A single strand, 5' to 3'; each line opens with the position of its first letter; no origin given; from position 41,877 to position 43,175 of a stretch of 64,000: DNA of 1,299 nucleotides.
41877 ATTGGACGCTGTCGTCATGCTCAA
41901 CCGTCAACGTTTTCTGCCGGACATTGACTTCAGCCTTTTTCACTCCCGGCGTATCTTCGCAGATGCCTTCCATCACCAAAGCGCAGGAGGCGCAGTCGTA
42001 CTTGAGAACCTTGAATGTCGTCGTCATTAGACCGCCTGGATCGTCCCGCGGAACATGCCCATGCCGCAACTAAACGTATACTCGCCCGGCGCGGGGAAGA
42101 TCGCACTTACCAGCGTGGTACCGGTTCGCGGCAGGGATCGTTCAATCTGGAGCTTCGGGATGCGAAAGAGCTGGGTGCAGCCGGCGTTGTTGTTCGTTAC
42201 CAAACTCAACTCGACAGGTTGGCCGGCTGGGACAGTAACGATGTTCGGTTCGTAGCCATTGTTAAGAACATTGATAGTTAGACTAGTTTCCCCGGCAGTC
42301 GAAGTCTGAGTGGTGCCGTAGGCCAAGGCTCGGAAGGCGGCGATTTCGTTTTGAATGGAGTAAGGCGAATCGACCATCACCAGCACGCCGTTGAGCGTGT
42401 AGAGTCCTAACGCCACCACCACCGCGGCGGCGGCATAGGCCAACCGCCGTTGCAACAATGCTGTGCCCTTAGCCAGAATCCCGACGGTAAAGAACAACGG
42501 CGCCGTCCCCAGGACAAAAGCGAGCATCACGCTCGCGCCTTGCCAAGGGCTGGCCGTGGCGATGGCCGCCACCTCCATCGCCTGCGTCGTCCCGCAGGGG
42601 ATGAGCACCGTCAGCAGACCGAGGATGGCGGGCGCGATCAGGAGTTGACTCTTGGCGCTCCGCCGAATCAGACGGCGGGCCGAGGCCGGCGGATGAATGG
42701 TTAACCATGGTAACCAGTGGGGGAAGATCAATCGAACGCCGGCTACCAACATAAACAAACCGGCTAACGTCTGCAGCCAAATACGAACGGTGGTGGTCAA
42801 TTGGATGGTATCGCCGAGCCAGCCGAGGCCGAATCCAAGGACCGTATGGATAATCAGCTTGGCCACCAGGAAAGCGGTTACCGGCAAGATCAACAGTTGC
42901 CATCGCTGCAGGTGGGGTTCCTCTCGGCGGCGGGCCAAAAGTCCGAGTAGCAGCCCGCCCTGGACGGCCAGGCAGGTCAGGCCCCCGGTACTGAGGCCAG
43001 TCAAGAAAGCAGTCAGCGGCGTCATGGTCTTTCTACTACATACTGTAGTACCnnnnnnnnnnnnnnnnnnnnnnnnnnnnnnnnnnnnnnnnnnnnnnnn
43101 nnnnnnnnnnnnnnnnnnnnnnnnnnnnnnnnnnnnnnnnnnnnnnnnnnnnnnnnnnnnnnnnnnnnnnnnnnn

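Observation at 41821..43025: CcdA/DsbD-like thiol-transporter core fused to an extracytoplasmic cupredoxin-like domain, coupled to CopZ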

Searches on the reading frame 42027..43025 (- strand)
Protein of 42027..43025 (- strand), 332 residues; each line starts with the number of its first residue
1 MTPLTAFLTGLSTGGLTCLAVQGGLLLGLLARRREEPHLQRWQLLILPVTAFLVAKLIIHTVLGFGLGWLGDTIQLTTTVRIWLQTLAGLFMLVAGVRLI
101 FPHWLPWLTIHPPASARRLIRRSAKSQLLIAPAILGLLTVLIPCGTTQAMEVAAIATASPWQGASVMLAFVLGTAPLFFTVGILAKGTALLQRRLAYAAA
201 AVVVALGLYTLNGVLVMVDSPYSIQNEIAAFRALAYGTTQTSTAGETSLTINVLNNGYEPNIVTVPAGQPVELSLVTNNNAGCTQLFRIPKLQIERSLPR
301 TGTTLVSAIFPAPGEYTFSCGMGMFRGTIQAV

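Call 3: search_protein_families(library=pfam, proteins=[window:42027-43025:-], max_evalue=0.1)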
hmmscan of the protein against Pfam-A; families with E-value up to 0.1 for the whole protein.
window:42027-43025:- (332 aa): 3 families
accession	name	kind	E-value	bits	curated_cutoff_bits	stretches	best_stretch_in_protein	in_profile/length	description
PF13386.12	DsbD_2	-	3.5e-27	96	24.9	1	5-209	1-199/199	Cytochrome C biogenesis protein transmembrane region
PF13473.12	Cupredoxin_1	-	3.9e-15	56.2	27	1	229-329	3-102/104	Cupredoxin-like domain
PF23509.1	MSMEG_3727_PQQ-assoc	-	0.079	12.8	27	0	241-324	39-122/152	MSMEG_3727, PQQ-associated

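Call 4: search_protein_families(library=ncbifam, proteins=[window:42027-43025:-], max_evalue=0.1)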
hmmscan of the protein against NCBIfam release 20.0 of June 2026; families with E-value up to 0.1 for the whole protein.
window:42027-43025:- (332 aa): 1 family
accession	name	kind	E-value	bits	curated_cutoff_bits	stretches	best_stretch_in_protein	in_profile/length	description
NF007476.0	PRK10062.1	equivalog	0.0019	17.5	475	1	166-220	146-199/303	hypothetical protein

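Call 8: find_homologous_proteins(query=window:42027-43025:-, max_evalue=0.00001)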
Query window:42027-43025:- (332 aa): 1572 proteins with E <= 0.00001 among 8000 candidates; the best 120 are listed.
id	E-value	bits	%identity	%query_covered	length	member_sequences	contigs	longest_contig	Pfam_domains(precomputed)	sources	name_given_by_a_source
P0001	1.4e-208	710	100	100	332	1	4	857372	PF13473.13,PF13386.13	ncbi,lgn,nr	ncbi:MAG: sulfite exporter TauE/SafE family protein [Candidatus Kerfeldbacteria bacterium]|nr:sulfit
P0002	1.1e-160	552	77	100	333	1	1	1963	PF13473.13,PF13386.13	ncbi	-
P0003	2.0e-148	512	71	100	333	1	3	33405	PF13473.13,PF13386.13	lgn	-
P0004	5.3e-141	488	68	100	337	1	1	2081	PF13473.13,PF13386.13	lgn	-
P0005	1.8e-140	486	68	100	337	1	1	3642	PF13473.13,PF13386.13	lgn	-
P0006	1.1e-139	483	67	100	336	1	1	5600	PF13473.13,PF13386.13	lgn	-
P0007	4.0e-136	472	67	100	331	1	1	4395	PF13473.13,PF13386.13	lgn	-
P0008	9.6e-136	470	66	100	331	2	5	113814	PF13473.13,PF13386.13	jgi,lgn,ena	jgi:sulfite exporter TauE/SafE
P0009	2.2e-135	469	67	100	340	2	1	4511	PF13473.13,PF13386.13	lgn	-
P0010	1.1e-134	467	64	100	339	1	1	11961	PF13473.13,PF13386.13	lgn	-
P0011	1.2e-134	467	67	100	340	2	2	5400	PF13473.13,PF13386.13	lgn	-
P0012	3.2e-134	465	66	100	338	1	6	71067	PF13473.13,PF02683.23,PF13386.13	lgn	-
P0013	4.3e-134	465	65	100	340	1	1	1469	PF13473.13,PF13386.13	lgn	-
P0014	4.9e-134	465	66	100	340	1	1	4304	PF13473.13,PF02683.23,PF13386.13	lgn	-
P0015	7.6e-134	464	65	100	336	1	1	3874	PF13473.13,PF13386.13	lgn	-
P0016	1.0e-133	464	65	100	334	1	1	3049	PF13473.13,PF13386.13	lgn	-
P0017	7.4e-133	461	65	100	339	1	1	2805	PF13473.13,PF13386.13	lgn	-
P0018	8.7e-133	461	64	94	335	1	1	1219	PF13473.13,PF13386.13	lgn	-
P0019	1.1e-132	460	65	100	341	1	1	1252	PF13473.13,PF13386.13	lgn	-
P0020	1.8e-132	459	65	100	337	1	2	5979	PF13473.13,PF13386.13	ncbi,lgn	-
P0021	2.3e-132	459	67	100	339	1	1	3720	PF13473.13,PF02683.23,PF13386.13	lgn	-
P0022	1.9e-130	453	66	100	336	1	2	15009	PF13473.13,PF13386.13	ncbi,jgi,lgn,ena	-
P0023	5.7e-130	451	66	100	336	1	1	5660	PF13473.13,PF02683.23,PF13386.13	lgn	-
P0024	6.4e-130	451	64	100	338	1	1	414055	PF13473.13,PF13386.13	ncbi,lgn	-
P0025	9.3e-130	451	64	100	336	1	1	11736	PF13473.13,PF13386.13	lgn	-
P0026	1.2e-129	450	61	100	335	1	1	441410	PF13473.13,PF13386.13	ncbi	-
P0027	7.0e-129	448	64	100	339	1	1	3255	PF13473.13,PF13386.13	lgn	-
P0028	2.2e-128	446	64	100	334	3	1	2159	PF13473.13,PF13386.13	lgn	-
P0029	1.4e-127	444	63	100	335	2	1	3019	PF13473.13,PF13386.13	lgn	-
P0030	3.7e-127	442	62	100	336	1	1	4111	PF13473.13,PF13386.13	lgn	-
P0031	7.0e-126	438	61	100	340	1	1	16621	PF13473.13,PF02683.23,PF13386.13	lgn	-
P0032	7.0e-126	438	63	100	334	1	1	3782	PF13473.13,PF13386.13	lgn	-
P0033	1.2e-125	437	61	100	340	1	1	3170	PF13473.13,PF02683.23,PF13386.13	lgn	-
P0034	1.2e-124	434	61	99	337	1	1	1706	PF13473.13,PF13386.13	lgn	-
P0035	4.3e-124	432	61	100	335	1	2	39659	PF13473.13,PF13386.13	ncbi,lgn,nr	ncbi:MAG: sulfite exporter TauE/SafE family protein [Candidatus Kerfeldbacteria bacterium]|nr:sulfit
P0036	5.6e-124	432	61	100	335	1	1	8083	PF13473.13,PF13386.13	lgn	-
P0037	6.7e-124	431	59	100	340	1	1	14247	PF13473.13,PF02683.23,PF13386.13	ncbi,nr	ncbi:MAG: sulfite exporter TauE/SafE family protein [Candidatus Kerfeldbacteria bacterium]|nr:sulfit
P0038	2.9e-123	429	60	100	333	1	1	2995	PF13473.13,PF13386.13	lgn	-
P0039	4.4e-123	429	60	100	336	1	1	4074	PF13473.13,PF13386.13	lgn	-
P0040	4.9e-123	429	61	100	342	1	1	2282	PF13473.13,PF02683.23,PF13386.13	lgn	-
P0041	1.2e-122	427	61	100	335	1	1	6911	PF13473.13,PF13386.13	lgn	-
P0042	2.0e-122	427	61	100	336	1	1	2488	PF13473.13,PF13386.13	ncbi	-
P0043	2.3e-122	426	59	100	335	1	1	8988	PF13473.13,PF13386.13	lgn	-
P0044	2.5e-122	426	59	100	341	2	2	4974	PF13473.13,PF02683.23,PF13386.13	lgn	-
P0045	4.4e-122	425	60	100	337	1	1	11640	PF13473.13,PF13386.13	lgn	-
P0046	4.9e-122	425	60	100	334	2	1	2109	PF13473.13,PF13386.13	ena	-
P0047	1.1e-121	424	59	100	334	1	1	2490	PF13473.13,PF13386.13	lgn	-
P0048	1.1e-121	424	61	100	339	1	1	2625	PF13473.13,PF13386.13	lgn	-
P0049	3.2e-121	423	59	100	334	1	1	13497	PF13473.13,PF13386.13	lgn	-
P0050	1.8e-120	420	60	100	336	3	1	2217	PF13473.13,PF02683.23,PF13386.13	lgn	-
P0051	1.4e-119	417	58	100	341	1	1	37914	PF13473.13,PF13386.13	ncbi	-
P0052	1.4e-119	417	58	100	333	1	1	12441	PF13473.13,PF13386.13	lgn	-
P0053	2.6e-119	416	59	100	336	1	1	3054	PF13473.13,PF13386.13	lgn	-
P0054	3.0e-119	416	57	100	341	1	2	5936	PF13473.13,PF13386.13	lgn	-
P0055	3.1e-119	416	62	100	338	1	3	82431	PF13473.13,PF02683.23,PF13386.13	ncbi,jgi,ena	-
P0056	4.4e-119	416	59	100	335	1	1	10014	PF13473.13,PF13386.13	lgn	-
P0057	4.5e-119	416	59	100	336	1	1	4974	PF13473.13,PF13386.13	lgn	-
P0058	6.8e-119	415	59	100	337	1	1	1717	PF13473.13,PF13386.13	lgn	-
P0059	1.4e-118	414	58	100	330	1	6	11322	PF13473.13,PF13386.13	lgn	-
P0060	1.6e-118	414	58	100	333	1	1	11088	PF13473.13,PF13386.13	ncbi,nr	ncbi:MAG: sulfite exporter TauE/SafE family protein [Candidatus Kerfeldbacteria bacterium]|nr:sulfit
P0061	1.9e-118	413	60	100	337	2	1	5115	PF13473.13,PF02683.23,PF13386.13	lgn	-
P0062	2.6e-118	413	59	100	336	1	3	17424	PF13473.13,PF13386.13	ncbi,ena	-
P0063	3.3e-118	413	59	100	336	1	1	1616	PF13473.13,PF13386.13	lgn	-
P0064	3.6e-118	413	58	100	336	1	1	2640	PF13473.13,PF13386.13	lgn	-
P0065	6.2e-118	412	58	100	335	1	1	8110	PF13473.13,PF13386.13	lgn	-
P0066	1.7e-117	410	57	100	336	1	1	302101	PF13473.13,PF13386.13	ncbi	ncbi:MAG: sulfite exporter TauE/SafE family protein [Candidatus Kerfeldbacteria bacterium]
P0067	1.8e-117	410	59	100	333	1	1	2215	PF13473.13,PF13386.13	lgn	-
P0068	1.9e-117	410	57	100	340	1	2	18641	PF13473.13,PF13386.13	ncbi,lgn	-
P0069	2.1e-117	410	57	100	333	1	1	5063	PF13473.13,PF13386.13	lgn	-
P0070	8.7e-117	408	59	100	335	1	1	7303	PF13473.13,PF13386.13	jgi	jgi:sulfite exporter TauE/SafE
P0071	9.5e-117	408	59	100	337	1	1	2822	PF13473.13,PF02683.23,PF13386.13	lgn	-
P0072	1.8e-116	407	59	100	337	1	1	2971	PF13473.13,PF13386.13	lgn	-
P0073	2.4e-116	407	58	100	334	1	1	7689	PF13473.13,PF02683.23,PF13386.13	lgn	-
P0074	1.3e-115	404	59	100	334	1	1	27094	PF13473.13,PF13386.13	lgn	-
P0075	6.2e-115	402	58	100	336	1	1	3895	PF13473.13,PF13386.13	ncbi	-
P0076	7.6e-115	402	57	100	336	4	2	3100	PF13473.13,PF13386.13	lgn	-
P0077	9.1e-115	401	59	100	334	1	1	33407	PF13473.13,PF13386.13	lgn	-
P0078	1.2e-114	401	57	100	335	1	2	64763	PF13473.13,PF13386.13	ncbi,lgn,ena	-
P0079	1.8e-114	400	58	100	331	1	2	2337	PF13473.13,PF13386.13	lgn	-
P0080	2.9e-114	400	59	100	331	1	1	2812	PF13473.13,PF13386.13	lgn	-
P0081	6.3e-114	399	57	100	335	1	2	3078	PF13473.13,PF13386.13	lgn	-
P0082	8.4e-114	398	57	100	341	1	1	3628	PF13473.13,PF13386.13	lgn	-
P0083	1.1e-113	398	58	95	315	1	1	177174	PF13473.13,PF13386.13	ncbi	-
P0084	1.3e-113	398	57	100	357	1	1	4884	PF13473.13,PF13386.13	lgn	-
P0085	1.4e-113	397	56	100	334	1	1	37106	PF13473.13,PF13386.13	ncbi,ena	-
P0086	1.4e-113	397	58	100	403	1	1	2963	PF13473.13,PF02683.23,PF13386.13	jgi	jgi:sulfite exporter TauE/SafE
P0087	3.5e-113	396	56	100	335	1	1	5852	PF13473.13,PF13386.13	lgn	-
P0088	5.6e-113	395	57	100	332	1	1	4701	PF13473.13,PF13386.13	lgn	-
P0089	2.7e-112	393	57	100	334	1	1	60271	PF13473.13,PF13386.13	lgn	-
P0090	3.8e-112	393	59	100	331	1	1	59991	PF13473.13,PF13386.13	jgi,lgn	-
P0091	1.8e-111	391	57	100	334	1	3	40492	PF13473.13,PF13386.13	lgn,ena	-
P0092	3.7e-111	390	56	100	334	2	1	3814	PF13473.13,PF13386.13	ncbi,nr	ncbi:MAG: sulfite exporter TauE/SafE family protein [Candidatus Kerfeldbacteria bacterium]|nr:sulfit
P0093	4.7e-111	389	58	100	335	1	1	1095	PF13473.13,PF13386.13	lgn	-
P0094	5.5e-111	389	58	100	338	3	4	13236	PF13473.13,PF13386.13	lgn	-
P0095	6.6e-111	389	57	100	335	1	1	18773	PF13473.13,PF13386.13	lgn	-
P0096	7.3e-110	385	57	100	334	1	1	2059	PF13473.13,PF13386.13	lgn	-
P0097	9.9e-110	385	55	100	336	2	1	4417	PF13473.13,PF13386.13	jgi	-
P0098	2.4e-109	384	55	100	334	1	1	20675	PF13473.13,PF13386.13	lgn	-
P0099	4.9e-109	383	54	94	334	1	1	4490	PF13473.13,PF13386.13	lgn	-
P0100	5.6e-109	382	54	100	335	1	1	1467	PF13473.13,PF13386.13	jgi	jgi:sulfite exporter TauE/SafE/plastocyanin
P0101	5.9e-109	382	58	95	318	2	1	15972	PF13473.13,PF13386.13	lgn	-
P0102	1.1e-108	381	58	92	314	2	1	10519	PF13473.13,PF02683.23,PF13386.13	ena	-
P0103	1.3e-108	381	57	100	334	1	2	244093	PF13473.13,PF13386.13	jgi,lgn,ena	-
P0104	1.5e-108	381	53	100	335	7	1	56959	PF13473.13,PF13386.13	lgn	-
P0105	1.6e-108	381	56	100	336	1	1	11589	PF13473.13,PF13386.13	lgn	-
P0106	3.8e-108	380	54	100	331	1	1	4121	PF13473.13,PF13386.13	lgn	-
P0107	4.3e-108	379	57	90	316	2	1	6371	PF13473.13,PF13386.13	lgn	-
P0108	7.6e-108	379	53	100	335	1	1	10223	PF13473.13,PF02683.23,PF13386.13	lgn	-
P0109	9.4e-108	378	56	95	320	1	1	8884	PF13473.13,PF02683.23,PF13386.13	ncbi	-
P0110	1.0e-107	378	56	100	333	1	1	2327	PF13473.13,PF13386.13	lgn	-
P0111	2.5e-107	377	56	100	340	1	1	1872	PF13473.13,PF13386.13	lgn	-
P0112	4.7e-107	376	59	100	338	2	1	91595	PF13473.13,PF13386.13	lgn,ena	-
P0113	4.9e-107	376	56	100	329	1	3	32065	PF13473.13,PF13386.13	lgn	-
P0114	5.0e-107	376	55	95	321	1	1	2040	PF13473.13,PF02683.23,PF13386.13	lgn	-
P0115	2.9e-106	373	58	95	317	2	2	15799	PF13473.13,PF13386.13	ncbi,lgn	-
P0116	6.7e-106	372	56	100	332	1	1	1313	PF13473.13,PF13386.13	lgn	-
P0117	2.4e-105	370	55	100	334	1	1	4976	PF13473.13,PF13386.13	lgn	-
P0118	5.5e-105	369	55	100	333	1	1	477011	PF13473.13,PF13386.13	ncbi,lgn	-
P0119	7.3e-105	369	52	100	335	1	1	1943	PF13473.13,PF13386.13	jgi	jgi:sulfite exporter TauE/SafE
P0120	8.3e-101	356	53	100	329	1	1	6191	PF13473.13,PF13386.13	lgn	-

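Call 9: search_solved_structures(query=window:42027-43025:-, max_evalue=10, show_alignments=3)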
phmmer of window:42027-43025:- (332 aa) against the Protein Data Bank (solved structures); distinct sequences matched with E-value up to 10: 2.
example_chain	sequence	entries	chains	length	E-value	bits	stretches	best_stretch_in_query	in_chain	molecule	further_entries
2mry_A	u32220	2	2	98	0.00029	23.4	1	245-328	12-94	Uncharacterized protein | CupA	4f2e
4hcf_A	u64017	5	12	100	0.75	12.2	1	251-327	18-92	Cupredoxin 1 | Cytochrome B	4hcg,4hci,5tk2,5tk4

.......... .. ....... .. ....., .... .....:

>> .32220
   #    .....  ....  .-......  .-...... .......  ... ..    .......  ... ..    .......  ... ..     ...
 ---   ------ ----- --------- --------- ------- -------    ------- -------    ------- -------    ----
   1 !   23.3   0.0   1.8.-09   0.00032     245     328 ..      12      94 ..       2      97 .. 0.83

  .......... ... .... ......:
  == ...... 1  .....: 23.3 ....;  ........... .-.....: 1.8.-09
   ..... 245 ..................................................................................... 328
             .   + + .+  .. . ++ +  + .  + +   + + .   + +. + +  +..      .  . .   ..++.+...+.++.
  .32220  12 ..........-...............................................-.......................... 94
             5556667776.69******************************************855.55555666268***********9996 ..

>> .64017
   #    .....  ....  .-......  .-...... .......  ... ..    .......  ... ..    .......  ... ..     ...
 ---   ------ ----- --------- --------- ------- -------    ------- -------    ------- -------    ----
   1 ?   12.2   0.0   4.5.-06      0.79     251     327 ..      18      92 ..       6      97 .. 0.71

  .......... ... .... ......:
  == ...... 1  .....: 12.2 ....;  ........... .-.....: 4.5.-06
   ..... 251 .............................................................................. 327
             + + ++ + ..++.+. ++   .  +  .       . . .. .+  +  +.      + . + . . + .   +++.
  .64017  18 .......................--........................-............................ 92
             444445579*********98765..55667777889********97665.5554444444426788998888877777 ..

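Call 18: find_related_loci(query=A1, collection=genome_contigs, flank=8000)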
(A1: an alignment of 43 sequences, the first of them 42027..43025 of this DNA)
Query A1 (332 aa) in genome_contigs; peptide patterns used: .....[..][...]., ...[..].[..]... (x = any residue, [..] = any of these).
600 stretches matched a pattern (row limit reached: there are more); 570 encode a relative of the query (tblastn E <= 1e-3); the best 80 are kept; 80 distinct loci.
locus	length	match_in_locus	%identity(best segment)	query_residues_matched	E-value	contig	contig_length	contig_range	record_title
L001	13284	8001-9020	59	1-332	6e-129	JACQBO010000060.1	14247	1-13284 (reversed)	MAG: Candidatus Kerfeldbacteria bacterium isolate NC_groundwater_944_Pr1_S-0.2um_54_28 Montesol18-Sp2_coassembly_scaffol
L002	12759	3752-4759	59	1-332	6e-125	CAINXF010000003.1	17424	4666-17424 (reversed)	MAG: Candidatus Kerfeldbacteria bacterium isolate AlinenSediments_bin-3800 genome assembly, contig: bin-3800:003/211, wh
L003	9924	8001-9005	61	1-332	2e-124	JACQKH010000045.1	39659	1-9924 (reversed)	MAG: Candidatus Kerfeldbacteria bacterium isolate NC_groundwater_1172_Ag_S-0.1um_55_34 S_p1_S3_coassembly_k141_1449539,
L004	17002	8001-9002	56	1-332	4e-122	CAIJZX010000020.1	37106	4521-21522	MAG: Candidatus Kerfeldbacteria bacterium isolate AlinenLipids_bin-4062 genome assembly, contig: bin-4062:20/42, whole g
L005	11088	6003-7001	58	1-332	1e-121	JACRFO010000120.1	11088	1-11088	MAG: Candidatus Kerfeldbacteria bacterium isolate NC_groundwater_1727_Pr3_B-0.1um_56_8 SR-2_scaffold_141_3980258, whole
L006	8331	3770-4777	57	1-332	1e-117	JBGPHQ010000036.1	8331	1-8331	MAG: Patescibacteria group bacterium isolate OBJ_0618_7090110_354 k141_2764849_length_8331_cov_10.6122, whole genome sho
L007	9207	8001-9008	61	1-332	3e-114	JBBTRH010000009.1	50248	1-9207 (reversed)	MAG: Patescibacteria group bacterium isolate H32-bin145_1 H32_bin145_1_000000000009, whole genome shotgun sequence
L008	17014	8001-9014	64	1-332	7e-132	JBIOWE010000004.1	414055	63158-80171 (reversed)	MAG: Patescibacteria group bacterium isolate MAG090 k127_1662334, whole genome shotgun sequence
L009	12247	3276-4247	51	5-331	8e-105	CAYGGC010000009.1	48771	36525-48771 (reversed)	MAG TPA_asm: uncultured Gammaproteobacteria bacterium isolate ERP113451_co1_188 genome assembly, contig: NODE_581_length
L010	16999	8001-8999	55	1-332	3e-96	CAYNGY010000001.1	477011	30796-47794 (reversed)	MAG TPA_asm: uncultured Gammaproteobacteria bacterium isolate SRP278252_co2_132 genome assembly, contig: NODE_7_length_4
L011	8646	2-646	62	125-332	4e-78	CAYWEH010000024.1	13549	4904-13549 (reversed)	MAG TPA_asm: uncultured Gammaproteobacteria bacterium isolate ERP125453_co1_536 genome assembly, contig: NODE_4893_lengt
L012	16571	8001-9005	41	6-332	5e-76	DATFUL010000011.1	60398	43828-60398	MAG TPA_asm: Patescibacteria group bacterium isolate SMAG_U9436 k141_2793374, whole genome shotgun sequence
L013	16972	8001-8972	45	7-332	3e-74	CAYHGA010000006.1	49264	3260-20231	MAG TPA_asm: uncultured Gammaproteobacteria bacterium isolate ERP119705_co10_249 genome assembly, contig: NODE_458_lengt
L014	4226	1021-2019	41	7-332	2e-73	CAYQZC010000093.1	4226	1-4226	MAG TPA_asm: uncultured Pseudomonadales bacterium isolate SRP292972_co1_124 genome assembly, contig: NODE_8452_length_42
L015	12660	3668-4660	39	7-332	7e-73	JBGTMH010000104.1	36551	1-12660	MAG: Patescibacteria group bacterium isolate JTS-RE358 k141_1032252, whole genome shotgun sequence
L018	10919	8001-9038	38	7-332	7e-72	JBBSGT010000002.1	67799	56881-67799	MAG: Candidatus Levyibacteriota bacterium isolate LS2_sbin.47 LS2_sbin.47_K_1106253_L_67799_cov_18.1560, whole genome sh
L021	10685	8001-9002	37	7-332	6e-71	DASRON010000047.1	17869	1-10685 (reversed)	MAG TPA_asm: Patescibacteria group bacterium isolate SMAG_U10269 k141_229348, whole genome shotgun sequence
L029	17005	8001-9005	40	5-330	4e-69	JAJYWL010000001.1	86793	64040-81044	MAG: bacterium isolate FK3.bin113 NODE_425_length_86793_cov_3.578578, whole genome shotgun sequence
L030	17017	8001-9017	39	7-332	3e-69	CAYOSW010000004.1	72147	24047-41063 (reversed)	MAG TPA_asm: uncultured Gammaproteobacteria bacterium isolate binchicken_co105_397 genome assembly, contig: NODE_394_len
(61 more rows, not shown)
